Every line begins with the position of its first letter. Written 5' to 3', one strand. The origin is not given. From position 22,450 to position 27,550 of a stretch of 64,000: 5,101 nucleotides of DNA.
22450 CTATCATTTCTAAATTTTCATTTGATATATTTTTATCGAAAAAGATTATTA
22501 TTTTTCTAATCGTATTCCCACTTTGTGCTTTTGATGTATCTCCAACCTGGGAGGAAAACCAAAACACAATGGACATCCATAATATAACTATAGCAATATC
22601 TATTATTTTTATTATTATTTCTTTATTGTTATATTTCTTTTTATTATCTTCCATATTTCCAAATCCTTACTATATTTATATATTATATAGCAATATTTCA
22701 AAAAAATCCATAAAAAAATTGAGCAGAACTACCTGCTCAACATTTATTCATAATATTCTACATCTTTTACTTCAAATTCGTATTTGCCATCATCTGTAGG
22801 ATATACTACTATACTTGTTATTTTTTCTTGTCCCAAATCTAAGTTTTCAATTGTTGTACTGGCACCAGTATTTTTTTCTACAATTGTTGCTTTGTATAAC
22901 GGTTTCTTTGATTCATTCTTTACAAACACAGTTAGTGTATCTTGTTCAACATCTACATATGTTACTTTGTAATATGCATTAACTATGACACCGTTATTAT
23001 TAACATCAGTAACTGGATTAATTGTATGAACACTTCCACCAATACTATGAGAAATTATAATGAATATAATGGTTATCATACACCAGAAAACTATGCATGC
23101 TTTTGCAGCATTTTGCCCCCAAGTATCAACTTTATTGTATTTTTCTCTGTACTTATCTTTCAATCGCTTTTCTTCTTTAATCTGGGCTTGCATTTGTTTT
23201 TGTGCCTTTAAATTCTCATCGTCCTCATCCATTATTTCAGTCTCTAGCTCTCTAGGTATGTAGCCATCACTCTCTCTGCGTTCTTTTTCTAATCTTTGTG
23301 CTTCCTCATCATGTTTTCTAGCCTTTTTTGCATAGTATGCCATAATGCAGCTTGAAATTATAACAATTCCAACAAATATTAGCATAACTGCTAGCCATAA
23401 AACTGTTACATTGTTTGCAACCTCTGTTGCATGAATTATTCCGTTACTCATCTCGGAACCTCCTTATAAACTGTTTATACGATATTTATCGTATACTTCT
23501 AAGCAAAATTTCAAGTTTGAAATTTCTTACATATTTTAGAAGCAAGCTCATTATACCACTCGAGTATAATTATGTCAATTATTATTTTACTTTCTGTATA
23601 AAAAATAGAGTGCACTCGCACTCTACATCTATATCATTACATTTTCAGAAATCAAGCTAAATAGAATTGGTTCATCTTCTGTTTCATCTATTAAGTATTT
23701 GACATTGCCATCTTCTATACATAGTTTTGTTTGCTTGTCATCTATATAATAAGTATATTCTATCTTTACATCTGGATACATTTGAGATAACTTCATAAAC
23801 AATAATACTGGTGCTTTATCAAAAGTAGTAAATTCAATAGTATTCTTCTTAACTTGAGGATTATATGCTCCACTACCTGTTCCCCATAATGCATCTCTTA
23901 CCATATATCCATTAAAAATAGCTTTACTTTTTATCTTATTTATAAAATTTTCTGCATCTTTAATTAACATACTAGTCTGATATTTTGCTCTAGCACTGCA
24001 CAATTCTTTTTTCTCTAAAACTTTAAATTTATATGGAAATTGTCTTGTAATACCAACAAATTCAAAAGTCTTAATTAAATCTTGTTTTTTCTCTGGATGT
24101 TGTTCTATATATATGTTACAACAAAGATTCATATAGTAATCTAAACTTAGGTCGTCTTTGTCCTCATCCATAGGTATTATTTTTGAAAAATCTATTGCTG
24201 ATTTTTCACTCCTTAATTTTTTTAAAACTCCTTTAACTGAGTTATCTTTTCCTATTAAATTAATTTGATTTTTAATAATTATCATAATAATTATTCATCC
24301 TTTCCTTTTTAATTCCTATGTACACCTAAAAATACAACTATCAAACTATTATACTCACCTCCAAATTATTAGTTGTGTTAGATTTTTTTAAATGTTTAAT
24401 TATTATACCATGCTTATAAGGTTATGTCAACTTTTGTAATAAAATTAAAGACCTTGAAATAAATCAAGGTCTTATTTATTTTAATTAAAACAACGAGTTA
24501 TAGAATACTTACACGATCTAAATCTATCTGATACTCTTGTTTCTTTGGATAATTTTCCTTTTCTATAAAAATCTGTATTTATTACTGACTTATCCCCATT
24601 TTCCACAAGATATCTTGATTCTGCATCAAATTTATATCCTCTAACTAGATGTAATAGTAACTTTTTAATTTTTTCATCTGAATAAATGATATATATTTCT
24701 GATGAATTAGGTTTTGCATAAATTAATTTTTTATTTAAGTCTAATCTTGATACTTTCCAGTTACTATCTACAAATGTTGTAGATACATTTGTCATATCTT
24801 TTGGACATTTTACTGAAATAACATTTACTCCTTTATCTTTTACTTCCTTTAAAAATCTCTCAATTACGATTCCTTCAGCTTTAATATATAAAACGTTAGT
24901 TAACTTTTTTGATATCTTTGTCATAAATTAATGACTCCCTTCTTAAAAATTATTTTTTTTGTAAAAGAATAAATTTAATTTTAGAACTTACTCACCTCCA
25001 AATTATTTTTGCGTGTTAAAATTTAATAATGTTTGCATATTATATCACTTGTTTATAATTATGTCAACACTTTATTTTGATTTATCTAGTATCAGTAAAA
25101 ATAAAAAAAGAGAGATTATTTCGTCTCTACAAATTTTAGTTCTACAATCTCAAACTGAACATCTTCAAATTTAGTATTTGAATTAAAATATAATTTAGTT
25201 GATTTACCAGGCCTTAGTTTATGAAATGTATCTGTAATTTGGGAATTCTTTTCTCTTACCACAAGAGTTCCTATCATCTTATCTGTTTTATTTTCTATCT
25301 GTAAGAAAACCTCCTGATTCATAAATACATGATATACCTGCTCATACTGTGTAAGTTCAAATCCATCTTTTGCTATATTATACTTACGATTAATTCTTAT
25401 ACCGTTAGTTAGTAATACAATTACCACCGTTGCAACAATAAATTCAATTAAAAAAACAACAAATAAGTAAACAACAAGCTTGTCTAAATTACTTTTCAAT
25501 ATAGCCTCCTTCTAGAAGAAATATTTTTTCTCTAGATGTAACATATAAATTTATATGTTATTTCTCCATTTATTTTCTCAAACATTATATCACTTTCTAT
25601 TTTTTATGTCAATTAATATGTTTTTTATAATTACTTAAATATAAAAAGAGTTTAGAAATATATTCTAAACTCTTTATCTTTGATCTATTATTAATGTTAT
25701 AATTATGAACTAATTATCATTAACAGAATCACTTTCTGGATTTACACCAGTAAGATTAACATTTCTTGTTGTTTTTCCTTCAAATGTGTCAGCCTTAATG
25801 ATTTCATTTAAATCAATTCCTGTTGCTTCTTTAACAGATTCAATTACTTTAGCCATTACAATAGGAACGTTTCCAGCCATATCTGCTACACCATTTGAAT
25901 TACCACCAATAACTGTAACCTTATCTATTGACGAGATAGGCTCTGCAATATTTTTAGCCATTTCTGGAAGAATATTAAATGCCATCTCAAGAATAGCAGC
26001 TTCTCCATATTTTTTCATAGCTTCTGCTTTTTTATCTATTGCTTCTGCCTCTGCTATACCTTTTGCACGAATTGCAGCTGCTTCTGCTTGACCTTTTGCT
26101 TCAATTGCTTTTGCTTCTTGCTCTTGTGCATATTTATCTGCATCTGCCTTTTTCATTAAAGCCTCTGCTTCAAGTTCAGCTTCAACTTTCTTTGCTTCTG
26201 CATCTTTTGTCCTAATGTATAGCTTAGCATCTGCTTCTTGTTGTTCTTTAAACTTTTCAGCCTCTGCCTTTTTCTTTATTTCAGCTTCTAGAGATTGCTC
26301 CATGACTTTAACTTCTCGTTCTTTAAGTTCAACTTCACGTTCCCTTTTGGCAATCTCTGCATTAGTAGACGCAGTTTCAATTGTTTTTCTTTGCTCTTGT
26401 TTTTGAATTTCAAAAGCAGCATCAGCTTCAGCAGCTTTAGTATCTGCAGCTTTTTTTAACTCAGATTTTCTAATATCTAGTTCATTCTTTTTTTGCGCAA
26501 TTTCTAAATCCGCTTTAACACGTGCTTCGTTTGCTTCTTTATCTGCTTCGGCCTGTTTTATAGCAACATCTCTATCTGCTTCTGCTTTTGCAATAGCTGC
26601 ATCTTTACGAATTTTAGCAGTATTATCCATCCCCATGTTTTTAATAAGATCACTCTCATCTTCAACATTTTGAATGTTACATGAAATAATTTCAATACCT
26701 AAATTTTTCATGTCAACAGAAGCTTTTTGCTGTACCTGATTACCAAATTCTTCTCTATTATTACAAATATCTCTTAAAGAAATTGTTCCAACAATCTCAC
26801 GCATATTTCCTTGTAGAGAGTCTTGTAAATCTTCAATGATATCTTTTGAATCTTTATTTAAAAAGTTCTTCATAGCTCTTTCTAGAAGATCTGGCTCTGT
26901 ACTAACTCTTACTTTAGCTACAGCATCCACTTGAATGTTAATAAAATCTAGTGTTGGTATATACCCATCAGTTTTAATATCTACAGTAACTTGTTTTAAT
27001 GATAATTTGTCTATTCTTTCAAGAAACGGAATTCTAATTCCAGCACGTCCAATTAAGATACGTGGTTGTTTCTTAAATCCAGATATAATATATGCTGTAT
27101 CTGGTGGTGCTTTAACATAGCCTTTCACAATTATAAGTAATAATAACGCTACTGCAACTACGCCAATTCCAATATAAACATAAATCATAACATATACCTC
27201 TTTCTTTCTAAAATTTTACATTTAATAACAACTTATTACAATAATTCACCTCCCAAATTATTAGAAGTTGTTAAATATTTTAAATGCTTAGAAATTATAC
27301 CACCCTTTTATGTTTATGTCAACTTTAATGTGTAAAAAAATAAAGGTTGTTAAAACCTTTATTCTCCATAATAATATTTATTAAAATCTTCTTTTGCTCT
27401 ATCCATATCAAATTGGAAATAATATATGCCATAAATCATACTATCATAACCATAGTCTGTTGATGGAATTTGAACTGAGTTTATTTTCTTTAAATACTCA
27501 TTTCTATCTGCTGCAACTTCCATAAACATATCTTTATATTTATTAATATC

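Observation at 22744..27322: Five consecutive monocistronic genes; three share a conserved ~75-nt promoter-leader cassette with an upstream SD-like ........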

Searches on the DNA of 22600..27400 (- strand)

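Call 33: search_rna_families(source=window, start=22600, end=27400, threshold=evalue, max_evalue=10)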
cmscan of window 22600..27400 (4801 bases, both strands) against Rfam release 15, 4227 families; matches with E-value up to 10: 7.
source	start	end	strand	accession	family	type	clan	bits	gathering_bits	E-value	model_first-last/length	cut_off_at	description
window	24012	24077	-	RF00812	mir-83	Gene; miRNA;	-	24.9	44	0.3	1-84/84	no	mir-83 microRNA precursor family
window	23534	23656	-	RF01590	plasmodium_snoR14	Gene; snRNA; snoRNA; CD-box;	-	24.2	90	8.4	1-127/127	no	small nucleolar RNA snoR14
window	25645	25677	+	RF03339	mir-3047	Gene; miRNA;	-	23.5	53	0.29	1-61/61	no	mir-3047 microRNA precursor family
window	24151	24209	-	RF02153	NBR2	Gene; lncRNA;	-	22.5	40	5.1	1-63/63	no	Neighbour of BRCA1 gene 2 converved region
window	25328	25403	+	RF02119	FTX_1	Gene; lncRNA;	-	20.6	50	1.1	1-71/71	no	FTX transcript, XIST regulator conserved region 1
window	25700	25758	+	RF01641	ceN53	Gene; snRNA; snoRNA; CD-box;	-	19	50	3.2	1-74/74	no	Caenorhabditis snoRNA ceN53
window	23320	23391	-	RF02085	Yar_1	Gene; lncRNA;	-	18.3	50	1.5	1-74/74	no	Yellow-achaete intergenic RNA conserved region 1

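Call 57: build_rna_model(alignment_id=A2, structure=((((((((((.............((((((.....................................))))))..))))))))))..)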
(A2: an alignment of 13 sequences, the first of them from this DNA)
Model R1 built from alignment A2 (13 sequences, 86 columns); structure: as given.
model positions 78; base pairs 16; branch points 0; effective number of sequences 3.06; information 0.725 bits per position. Calibrated on 0.2 Mb of random sequence (short: E-values are rough).
structure used (alignment columns):
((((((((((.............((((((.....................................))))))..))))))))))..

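Call 58: search_with_rna_model(model_id=R1, source=window, filters=off, max_evalue=10, show_alignments=3)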
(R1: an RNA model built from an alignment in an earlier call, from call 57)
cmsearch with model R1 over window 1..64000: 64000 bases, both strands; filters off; matches with E-value up to 10: 38.
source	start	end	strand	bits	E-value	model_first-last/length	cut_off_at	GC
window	24320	24395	-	76.2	1.3e-12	1-78/78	no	0.25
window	27216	27287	-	64.7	3e-10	1-78/78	no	0.21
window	35701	35752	-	19.6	0.51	1-78/78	no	0.23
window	9707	9755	-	18.7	0.79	1-78/78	no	0.22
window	7344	7414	+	18.3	0.93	1-78/78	no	0.3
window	5985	6051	+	17.9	1.1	1-78/78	no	0.24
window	5983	6049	-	17.9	1.1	1-78/78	no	0.24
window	17474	17504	-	17.7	1.2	1-78/78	no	0.35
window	44066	44121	-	17.6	1.3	1-78/78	no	0.25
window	53928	53988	-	17.5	1.4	1-78/78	no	0.23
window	53217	53298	-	17.2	1.6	1-78/78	no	0.29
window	24969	25024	-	17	1.7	1-78/78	no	0.21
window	47897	47957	+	17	1.8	1-78/78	no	0.25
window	3982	4045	-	16.4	2.3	1-78/78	no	0.2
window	63275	63318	+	15.9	3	15-66/78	no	0.2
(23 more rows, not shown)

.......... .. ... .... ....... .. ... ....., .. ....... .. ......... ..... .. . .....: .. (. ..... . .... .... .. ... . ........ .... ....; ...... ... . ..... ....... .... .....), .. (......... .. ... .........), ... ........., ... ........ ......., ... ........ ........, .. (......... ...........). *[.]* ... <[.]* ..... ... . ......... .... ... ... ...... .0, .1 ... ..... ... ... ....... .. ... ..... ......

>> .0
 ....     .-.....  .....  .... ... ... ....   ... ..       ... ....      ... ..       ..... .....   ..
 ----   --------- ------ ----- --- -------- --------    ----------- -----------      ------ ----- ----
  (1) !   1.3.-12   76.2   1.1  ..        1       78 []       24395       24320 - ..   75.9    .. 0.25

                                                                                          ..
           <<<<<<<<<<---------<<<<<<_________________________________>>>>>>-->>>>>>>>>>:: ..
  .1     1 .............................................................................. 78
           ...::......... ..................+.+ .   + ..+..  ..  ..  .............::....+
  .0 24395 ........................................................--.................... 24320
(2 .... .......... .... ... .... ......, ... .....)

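Call 59: search_with_rna_model(model_id=R1, sources=[window, L002, L084, L082, L083, L085, L076, L033, L080, L078, L081, L072, L014, L067, L075, L073, L079], max_evalue=1, make_alignment=true)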
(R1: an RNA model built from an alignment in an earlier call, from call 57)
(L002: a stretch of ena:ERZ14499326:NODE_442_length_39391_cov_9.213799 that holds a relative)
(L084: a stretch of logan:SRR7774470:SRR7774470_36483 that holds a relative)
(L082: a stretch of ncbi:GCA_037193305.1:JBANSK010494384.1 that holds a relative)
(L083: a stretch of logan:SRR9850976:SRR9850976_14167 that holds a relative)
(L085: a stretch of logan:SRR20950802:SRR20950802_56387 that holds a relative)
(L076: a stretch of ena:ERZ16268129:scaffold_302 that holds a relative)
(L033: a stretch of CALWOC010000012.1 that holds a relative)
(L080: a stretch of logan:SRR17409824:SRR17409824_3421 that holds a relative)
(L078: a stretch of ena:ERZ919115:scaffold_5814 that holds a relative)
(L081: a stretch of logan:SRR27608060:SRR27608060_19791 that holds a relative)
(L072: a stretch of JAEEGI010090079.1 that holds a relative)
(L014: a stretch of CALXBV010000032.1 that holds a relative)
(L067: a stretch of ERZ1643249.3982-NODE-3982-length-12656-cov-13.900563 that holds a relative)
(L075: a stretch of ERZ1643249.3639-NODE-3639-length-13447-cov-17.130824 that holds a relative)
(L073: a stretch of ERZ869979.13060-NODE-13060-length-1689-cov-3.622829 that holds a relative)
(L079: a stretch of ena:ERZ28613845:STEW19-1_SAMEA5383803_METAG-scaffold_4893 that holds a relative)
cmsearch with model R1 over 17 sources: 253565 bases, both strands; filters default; matches with E-value up to 1: 23.
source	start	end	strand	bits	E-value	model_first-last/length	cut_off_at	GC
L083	5680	5757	+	96.9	2.8e-16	1-78/78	no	0.26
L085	2401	2478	+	96.3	3.8e-16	1-78/78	no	0.27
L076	9891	9968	+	96.3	3.8e-16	1-78/78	no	0.27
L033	7746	7827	+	90.3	6.5e-15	1-78/78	no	0.23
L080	9893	9968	+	80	8.3e-13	1-78/78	no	0.26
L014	256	328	+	77.5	2.8e-12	1-78/78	no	0.25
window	24320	24395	-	76.2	5e-12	1-78/78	no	0.25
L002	9891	9966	+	76.2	5e-12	1-78/78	no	0.25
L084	2659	2734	+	75.5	7.1e-12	1-78/78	no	0.24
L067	3742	3813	-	72.5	2.8e-11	1-78/78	no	0.24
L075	4381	4454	-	68.5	1.9e-10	1-78/78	no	0.22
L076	7070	7139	+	67.2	3.5e-10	1-78/78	no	0.19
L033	2271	2340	+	67.2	3.5e-10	1-78/78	no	0.19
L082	1930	2006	+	65.3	8.6e-10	1-78/78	no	0.26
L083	2874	2942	+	65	1e-09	1-78/78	no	0.17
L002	7000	7071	+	64.1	1.5e-09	1-78/78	no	0.22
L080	7511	7585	+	59.8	1.1e-08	1-78/78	no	0.23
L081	1718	1804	+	54.5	1.4e-07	1-78/78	no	0.23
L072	1847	1933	+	53.5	2.3e-07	1-78/78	no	0.23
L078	9856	9945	+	52.6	3.4e-07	1-78/78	no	0.27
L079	9385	9474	+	52.6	3.4e-07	1-78/78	no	0.27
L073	475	545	-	32.1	0.0055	1-78/78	no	0.24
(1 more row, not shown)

Alignment A4: 23 matches aligned to the model, 109 columns, each read 5' to 3' on its own strand. Consensus structure (alignment columns), stored with it:
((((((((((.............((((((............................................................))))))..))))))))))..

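Call 71: search_dna_similar(query=window:24320-24430:-, collection=phages, mode=distant, max_evalue=0.01, max_rows=10)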
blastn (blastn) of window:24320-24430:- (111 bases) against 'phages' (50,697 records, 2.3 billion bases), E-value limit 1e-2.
No match.

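Call 72: search_dna_similar(query=window:24320-24430:-, collection=plasmids, mode=distant, max_evalue=0.01, max_rows=10)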
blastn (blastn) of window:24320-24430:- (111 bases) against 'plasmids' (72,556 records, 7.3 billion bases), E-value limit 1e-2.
No match.
